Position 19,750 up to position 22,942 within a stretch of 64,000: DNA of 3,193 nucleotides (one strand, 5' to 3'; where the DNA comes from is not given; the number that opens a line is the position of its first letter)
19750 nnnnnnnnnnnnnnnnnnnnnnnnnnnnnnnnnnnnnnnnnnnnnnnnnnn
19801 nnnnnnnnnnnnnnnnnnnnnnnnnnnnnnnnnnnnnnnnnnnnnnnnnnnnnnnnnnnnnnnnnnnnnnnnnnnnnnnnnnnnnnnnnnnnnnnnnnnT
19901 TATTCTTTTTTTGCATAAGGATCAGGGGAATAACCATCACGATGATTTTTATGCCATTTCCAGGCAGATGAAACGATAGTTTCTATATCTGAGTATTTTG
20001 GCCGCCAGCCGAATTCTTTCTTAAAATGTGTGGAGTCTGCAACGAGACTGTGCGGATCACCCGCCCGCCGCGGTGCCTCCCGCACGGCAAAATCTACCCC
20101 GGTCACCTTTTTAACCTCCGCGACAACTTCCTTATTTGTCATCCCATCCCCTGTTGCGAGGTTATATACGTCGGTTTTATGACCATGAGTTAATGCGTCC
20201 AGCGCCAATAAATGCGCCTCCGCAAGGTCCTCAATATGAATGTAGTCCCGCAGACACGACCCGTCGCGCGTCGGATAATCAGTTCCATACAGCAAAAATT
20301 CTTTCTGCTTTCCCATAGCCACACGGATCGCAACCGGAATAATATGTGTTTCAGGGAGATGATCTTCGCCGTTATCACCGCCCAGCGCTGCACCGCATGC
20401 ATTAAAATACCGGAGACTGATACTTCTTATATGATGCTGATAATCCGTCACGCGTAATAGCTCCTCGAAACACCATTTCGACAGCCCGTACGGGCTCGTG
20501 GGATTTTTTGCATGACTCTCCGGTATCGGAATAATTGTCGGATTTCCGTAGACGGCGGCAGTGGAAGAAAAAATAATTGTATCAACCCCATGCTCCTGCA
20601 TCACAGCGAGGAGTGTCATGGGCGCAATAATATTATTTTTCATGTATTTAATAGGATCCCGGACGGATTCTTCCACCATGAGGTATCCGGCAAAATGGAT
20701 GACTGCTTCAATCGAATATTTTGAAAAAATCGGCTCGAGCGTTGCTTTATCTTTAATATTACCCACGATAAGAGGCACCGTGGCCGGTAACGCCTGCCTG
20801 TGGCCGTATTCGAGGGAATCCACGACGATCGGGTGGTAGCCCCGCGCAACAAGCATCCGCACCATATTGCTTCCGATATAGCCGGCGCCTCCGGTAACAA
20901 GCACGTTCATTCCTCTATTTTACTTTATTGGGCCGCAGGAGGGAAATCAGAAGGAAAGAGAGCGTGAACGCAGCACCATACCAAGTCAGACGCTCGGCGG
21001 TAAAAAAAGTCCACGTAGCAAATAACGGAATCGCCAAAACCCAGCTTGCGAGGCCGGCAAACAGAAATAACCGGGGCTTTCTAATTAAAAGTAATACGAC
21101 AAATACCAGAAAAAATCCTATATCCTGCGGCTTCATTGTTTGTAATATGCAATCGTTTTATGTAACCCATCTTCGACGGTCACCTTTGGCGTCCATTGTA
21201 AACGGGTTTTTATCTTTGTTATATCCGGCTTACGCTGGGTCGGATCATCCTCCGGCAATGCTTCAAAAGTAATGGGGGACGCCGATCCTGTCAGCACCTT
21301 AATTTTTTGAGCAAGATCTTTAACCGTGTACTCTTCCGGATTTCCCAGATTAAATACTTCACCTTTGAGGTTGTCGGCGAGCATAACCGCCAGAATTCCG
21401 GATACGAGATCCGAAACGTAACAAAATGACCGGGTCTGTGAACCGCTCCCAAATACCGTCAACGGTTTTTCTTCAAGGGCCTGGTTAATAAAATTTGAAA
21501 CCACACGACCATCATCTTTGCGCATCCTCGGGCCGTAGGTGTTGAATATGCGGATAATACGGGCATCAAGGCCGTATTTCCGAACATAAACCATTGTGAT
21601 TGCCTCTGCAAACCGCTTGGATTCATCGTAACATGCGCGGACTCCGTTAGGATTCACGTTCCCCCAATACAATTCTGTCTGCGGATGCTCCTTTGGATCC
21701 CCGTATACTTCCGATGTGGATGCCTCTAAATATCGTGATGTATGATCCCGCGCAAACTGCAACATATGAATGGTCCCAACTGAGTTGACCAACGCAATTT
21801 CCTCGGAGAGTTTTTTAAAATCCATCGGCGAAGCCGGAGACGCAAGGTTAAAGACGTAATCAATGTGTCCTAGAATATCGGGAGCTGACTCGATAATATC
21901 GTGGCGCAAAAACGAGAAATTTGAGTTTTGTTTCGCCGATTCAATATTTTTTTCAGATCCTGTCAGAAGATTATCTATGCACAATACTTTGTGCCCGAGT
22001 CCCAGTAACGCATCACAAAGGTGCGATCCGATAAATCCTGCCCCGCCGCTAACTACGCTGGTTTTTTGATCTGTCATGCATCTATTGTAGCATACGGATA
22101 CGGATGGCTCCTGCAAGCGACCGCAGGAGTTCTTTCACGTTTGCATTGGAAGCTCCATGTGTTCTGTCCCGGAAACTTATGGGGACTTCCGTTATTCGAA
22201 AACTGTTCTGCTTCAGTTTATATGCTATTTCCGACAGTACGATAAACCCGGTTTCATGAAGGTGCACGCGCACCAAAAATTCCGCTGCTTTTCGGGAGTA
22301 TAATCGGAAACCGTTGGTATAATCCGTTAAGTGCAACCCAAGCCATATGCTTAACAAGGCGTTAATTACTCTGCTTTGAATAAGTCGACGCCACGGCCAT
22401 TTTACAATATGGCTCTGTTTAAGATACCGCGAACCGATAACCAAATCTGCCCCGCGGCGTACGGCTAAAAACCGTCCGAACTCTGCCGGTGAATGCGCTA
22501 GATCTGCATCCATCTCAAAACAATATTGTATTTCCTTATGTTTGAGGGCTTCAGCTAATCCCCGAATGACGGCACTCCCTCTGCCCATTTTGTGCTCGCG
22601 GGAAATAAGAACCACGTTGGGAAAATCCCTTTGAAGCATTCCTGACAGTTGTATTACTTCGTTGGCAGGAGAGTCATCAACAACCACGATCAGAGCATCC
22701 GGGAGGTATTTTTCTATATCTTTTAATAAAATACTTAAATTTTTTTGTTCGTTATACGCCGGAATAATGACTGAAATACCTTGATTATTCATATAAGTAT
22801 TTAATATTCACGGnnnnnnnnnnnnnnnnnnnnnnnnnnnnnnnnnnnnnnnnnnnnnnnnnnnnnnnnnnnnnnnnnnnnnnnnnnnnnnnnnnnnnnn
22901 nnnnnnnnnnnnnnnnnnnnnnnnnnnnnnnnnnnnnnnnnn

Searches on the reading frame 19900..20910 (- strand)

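Call 7: search_protein_families(library=pfam, proteins=[window:19900-20910:-], max_evalue=0.001)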
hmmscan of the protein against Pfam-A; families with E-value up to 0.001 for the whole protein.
window:19900-20910:- (336 aa): 8 families
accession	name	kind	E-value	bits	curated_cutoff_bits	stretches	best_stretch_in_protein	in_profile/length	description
PF01370.27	Epimerase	-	1.9e-54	185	20.9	1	3-252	1-240/240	NAD dependent epimerase/dehydratase family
PF16363.11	GDP_Man_Dehyd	-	6.2e-51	174.3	27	1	4-307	1-324/332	GDP-mannose 4,6 dehydratase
PF02719.21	Polysacc_synt_2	-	2.2e-15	57.1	20.2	1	3-172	1-172/293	Polysaccharide biosynthesis protein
PF04321.23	RmlD_sub_bind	-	4.1e-15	56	27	1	1-161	1-145/287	RmlD substrate binding domain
PF01073.25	3Beta_HSD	-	9.8e-13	48.2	22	1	4-150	1-155/280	3-beta hydroxysteroid dehydrogenase/isomerase family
PF08659.16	KR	-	5.3e-06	26.9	22.6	1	3-124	3-144/180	KR domain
PF05368.20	NmrA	-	1.6e-05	25.1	27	1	3-118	5-108/298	NmrA-like family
PF13460.12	NAD_binding_10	-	5.8e-05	23.5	27.2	1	7-122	1-103/184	NAD(P)H-binding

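Call 45: search_protein_families(library=ncbifam, proteins=[window:19900-20910:-], max_evalue=0.00001)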
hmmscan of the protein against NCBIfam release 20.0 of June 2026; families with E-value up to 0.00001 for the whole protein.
window:19900-20910:- (336 aa): 19 families
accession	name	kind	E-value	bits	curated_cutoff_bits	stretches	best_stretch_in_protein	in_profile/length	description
TIGR01179.1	galE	equivalog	1.4e-119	398.8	262.3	1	2-326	1-331/332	UDP-glucose 4-epimerase GalE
NF007956.0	PRK10675.1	subfamily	2.3e-74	250.5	394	1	1-328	1-337/338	UDP-glucose 4-epimerase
TIGR01181.1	dTDP_gluc_dehyt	equivalog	1.2e-39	136.3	365.1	1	3-325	2-316/321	dTDP-glucose 4,6-dehydratase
TIGR02197.1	heptose_epim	equivalog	3.1e-34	118.6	274.6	1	3-272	1-262/316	ADP-glyceromanno-heptose 6-epimerase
TIGR04180.1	EDH_00030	hypoth_equivalog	1.5e-25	89.9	475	1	3-307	1-297/297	NAD-dependent 4,6-dehydratase LegB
NF007490.0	PRK10084.1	subfamily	7.5e-20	71.2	649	2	1-106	1-113/361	dTDP-glucose 4,6-dehydratase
NF007582.0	PRK10217.1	equivalog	1.1e-17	64.1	698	1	2-268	3-268/355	dTDP-glucose 4,6-dehydratase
NF011728.1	PRK15181.1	equivalog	1.3e-17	63.8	760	1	4-320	19-337/348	Vi polysaccharide biosynthesis UDP-N-acetylglucosaminuronic acid C-4 epimerase TviC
TIGR03466.1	HpnA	hypoth_equivalog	6.9e-17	61.3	367.65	1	1-124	1-120/327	hopanoid-associated sugar epimerase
NF042422.1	oxyalk_red_OleD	equivalog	1.9e-16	60.4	580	1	1-125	1-118/329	2-alkyl-3-oxoalkanoate reductase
NF008360.0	PRK11150.1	equivalog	6.8e-16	58.3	452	1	3-265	2-249/310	ADP-glyceromanno-heptose 6-epimerase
NF043036.1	ErythonDh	equivalog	2.4e-15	56.5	325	1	1-158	1-164/321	D-erythronate dehydrogenase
TIGR02622.1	CDP_4_6_dhtase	equivalog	1.2e-14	54.2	278.45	1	2-323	6-333/352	CDP-glucose 4,6-dehydratase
NF047922.1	GDPFucSynFcl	equivalog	1.9e-12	47.2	500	1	3-324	5-305/308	GDP-L-fucose synthase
TIGR01214.1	rmlD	equivalog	7.7e-11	41.6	224.05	1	3-165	2-148/285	dTDP-4-dehydrorhamnose reductase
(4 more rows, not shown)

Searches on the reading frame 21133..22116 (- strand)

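Call 7: search_protein_families(library=pfam, proteins=[window:21133-22116:-], max_evalue=0.001)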
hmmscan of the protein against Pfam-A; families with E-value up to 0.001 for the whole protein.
window:21133-22116:- (327 aa): 6 families
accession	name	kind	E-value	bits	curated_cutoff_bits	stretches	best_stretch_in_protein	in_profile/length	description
PF01370.27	Epimerase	-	2.3e-50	171.7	20.9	1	21-258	2-240/240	NAD dependent epimerase/dehydratase family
PF16363.11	GDP_Man_Dehyd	-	2e-49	169.3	27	1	22-320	2-331/332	GDP-mannose 4,6 dehydratase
PF01073.25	3Beta_HSD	-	1.8e-10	40.7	22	1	21-245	1-230/280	3-beta hydroxysteroid dehydrogenase/isomerase family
PF07993.18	NAD_binding_4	-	1e-07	31.8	20.1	1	81-190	85-204/258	Male sterility protein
PF02719.21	Polysacc_synt_2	-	1.2e-05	25.1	20.2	0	163-278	138-249/293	Polysaccharide biosynthesis protein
PF04321.23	RmlD_sub_bind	-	6.4e-05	22.6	27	1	22-289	5-248/287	RmlD substrate binding domain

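Call 45: search_protein_families(library=ncbifam, proteins=[window:21133-22116:-], max_evalue=0.00001)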
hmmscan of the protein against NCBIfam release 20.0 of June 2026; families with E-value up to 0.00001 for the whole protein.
window:21133-22116:- (327 aa): 20 families
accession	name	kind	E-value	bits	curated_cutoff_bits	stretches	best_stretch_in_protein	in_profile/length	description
TIGR01181.1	dTDP_gluc_dehyt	equivalog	1.2e-39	136.3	365.1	1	21-326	3-312/321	dTDP-glucose 4,6-dehydratase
TIGR04180.1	EDH_00030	hypoth_equivalog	9.8e-34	116.8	475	1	21-311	2-295/297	NAD-dependent 4,6-dehydratase LegB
TIGR01179.1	galE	equivalog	6.2e-29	100.9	262.3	1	21-316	3-316/332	UDP-glucose 4-epimerase GalE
NF011728.1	PRK15181.1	equivalog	6.9e-28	97.6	760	1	17-325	15-337/348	Vi polysaccharide biosynthesis UDP-N-acetylglucosaminuronic acid C-4 epimerase TviC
NF008872.0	PRK11908.1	equivalog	4.6e-27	95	294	1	21-326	5-336/349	bifunctional UDP-4-keto-pentose/UDP-xylose synthase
TIGR02197.1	heptose_epim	equivalog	1.3e-24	87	274.6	1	21-326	2-314/316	ADP-glyceromanno-heptose 6-epimerase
NF005998.1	PRK08125.1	equivalog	1.5e-24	86.3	777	1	17-325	315-649/649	bifunctional UDP-4-amino-4-deoxy-L-arabinose formyltransferase/UDP-glucuronic acid oxidase ArnA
NF007582.0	PRK10217.1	equivalog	2.3e-23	82.9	698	1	19-325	3-331/355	dTDP-glucose 4,6-dehydratase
NF007490.0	PRK10084.1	subfamily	1.5e-22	80.1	649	1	21-325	4-334/361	dTDP-glucose 4,6-dehydratase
NF047922.1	GDPFucSynFcl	equivalog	5.8e-14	52.2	500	1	172-325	143-301/308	GDP-L-fucose synthase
NF008360.0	PRK11150.1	equivalog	5e-13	48.9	452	1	21-275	3-253/310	ADP-glyceromanno-heptose 6-epimerase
NF007956.0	PRK10675.1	subfamily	3.1e-11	43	394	1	21-321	4-325/338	UDP-glucose 4-epimerase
TIGR01472.1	gmd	equivalog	1.1e-10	41.3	415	1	21-270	4-262/342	GDP-mannose 4,6-dehydratase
TIGR01777.1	yfcH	hypoth_equivalog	1.3e-09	38.1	207.35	0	222-274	188-239/292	TIGR01777 family oxidoreductase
NF041015.1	UDPsulfquin_syn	equivalog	1.6e-09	37.2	575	1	203-276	236-310/384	UDP-sulfoquinovose synthase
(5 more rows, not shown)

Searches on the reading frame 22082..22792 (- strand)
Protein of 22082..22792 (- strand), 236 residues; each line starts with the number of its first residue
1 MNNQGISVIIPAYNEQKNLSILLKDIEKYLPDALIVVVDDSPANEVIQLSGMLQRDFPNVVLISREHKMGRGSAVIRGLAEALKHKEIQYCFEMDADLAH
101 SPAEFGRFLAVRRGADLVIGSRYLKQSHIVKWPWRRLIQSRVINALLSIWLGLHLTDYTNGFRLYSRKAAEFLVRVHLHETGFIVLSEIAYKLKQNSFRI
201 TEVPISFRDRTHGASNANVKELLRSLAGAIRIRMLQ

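Call 7: search_protein_families(library=pfam, proteins=[window:22082-22792:-], max_evalue=0.001)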
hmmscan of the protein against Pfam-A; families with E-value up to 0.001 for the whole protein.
window:22082-22792:- (236 aa): 2 families
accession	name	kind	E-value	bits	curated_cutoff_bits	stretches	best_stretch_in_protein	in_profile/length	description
PF00535.33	Glycos_transf_2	-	7.7e-21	75.2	23.3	1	7-171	1-165/168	Glycosyl transferase family 2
PF13641.12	Glyco_tranf_2_3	-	6.1e-06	26.8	27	1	5-111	2-110/230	Glycosyltransferase like family 2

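Call 45: search_protein_families(library=ncbifam, proteins=[window:22082-22792:-], max_evalue=0.00001)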
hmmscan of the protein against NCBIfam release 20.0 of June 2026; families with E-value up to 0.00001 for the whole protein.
window:22082-22792:- (236 aa): 7 families
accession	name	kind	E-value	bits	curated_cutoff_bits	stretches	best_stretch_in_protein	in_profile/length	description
TIGR04182.1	glyco_TIGR04182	equivalog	1.6e-16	60.5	325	1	6-215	2-198/293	S-layer glycoprotein N-glycosyltransferase AglJ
NF058614.1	PPMAGASynPpgS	equivalog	1.2e-14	54.2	370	1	8-206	4-195/226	polyprenyl-phospho-N-acetylgalactosaminyl synthase PpgS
NF007986.1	PRK10714.1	equivalog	2.1e-14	53.3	529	1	5-223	7-216/316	undecaprenyl-phosphate 4-deoxy-4-formamido-L-arabinose transferase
NF047588.1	GlcsyltransPgfSStrep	equivalog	1.4e-09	37.6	500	1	6-177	3-171/308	glycosyltransferase PgfS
NF041391.1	DPhHxTase_Halo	equivalog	1.4e-08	34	375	1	12-212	3-188/213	dolichyl-phosphate hexose transferase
TIGR03937.1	PgaC_IcaA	equivalog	1.5e-06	27.4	422.3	1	3-102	44-142/407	poly-beta-1,6-N-acetyl-D-glucosamine synthase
TIGR04283.1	glyco_like_mftF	equivalog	5.9e-06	26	182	1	6-82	1-71/221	TIGR04283 family arsenosugar biosynthesis glycosyltransferase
